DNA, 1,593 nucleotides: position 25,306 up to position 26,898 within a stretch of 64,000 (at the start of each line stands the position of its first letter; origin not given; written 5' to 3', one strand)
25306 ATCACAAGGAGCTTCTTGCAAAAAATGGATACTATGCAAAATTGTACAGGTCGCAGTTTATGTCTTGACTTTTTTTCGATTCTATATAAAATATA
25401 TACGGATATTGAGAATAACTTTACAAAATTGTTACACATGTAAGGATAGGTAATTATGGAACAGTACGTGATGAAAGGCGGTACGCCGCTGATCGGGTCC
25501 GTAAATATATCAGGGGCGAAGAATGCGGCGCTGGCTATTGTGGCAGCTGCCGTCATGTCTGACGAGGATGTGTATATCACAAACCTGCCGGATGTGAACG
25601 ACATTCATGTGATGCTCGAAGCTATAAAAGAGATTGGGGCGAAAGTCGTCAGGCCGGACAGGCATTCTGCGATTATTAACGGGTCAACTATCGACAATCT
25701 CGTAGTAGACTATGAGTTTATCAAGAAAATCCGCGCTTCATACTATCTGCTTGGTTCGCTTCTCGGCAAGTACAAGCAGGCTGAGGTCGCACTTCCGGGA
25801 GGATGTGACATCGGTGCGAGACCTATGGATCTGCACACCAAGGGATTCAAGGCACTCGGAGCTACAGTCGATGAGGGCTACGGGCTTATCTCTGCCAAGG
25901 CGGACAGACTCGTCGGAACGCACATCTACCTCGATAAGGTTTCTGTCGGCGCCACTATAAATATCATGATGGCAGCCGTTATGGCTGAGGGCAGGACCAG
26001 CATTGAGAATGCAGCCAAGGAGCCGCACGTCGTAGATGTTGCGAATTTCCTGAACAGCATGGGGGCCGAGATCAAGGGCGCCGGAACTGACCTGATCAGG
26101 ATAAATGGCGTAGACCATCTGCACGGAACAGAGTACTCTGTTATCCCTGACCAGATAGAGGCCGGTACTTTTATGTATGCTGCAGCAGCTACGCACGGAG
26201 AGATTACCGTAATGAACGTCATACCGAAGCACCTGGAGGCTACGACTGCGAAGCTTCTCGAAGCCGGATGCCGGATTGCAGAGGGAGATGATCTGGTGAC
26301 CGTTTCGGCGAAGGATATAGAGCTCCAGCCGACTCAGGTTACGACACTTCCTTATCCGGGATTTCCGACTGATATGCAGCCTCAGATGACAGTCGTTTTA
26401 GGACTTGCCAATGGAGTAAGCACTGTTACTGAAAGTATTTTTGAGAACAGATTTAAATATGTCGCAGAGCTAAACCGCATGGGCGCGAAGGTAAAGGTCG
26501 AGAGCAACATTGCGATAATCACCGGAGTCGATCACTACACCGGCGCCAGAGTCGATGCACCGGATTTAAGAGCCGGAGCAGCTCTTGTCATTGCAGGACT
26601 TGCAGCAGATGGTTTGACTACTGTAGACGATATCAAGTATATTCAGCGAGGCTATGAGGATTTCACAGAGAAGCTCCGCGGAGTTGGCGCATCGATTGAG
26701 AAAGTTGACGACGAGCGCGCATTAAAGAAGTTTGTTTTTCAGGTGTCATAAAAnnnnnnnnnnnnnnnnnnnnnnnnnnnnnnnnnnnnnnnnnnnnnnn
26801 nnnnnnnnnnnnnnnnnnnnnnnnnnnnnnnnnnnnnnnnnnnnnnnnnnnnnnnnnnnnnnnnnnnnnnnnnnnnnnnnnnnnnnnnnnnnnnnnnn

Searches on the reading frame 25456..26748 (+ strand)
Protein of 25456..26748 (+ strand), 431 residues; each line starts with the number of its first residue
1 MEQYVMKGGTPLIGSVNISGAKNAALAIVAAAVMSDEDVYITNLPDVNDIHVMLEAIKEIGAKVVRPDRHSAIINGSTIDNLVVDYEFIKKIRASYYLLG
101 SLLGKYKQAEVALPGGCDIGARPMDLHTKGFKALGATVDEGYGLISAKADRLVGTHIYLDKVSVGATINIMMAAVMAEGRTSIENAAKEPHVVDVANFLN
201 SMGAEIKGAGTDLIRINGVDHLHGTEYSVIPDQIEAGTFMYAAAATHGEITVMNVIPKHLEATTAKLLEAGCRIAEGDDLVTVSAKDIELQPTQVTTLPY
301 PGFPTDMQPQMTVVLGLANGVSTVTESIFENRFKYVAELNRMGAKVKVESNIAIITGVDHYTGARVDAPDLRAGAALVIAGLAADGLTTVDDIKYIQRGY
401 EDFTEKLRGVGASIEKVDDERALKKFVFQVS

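Call 62: search_protein_families(library=pfam, max_evalue=0.00001, proteins=[window:25456-26748:+])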
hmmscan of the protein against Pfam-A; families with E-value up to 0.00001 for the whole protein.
window:25456-26748:+ (431 aa): 1 family
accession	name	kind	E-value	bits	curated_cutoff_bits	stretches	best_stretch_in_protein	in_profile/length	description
PF00275.25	EPSP_synthase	-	2.7e-106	356.2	22.8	1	7-407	2-417/417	EPSP synthase (3-phosphoshikimate 1-carboxyvinyltransferase)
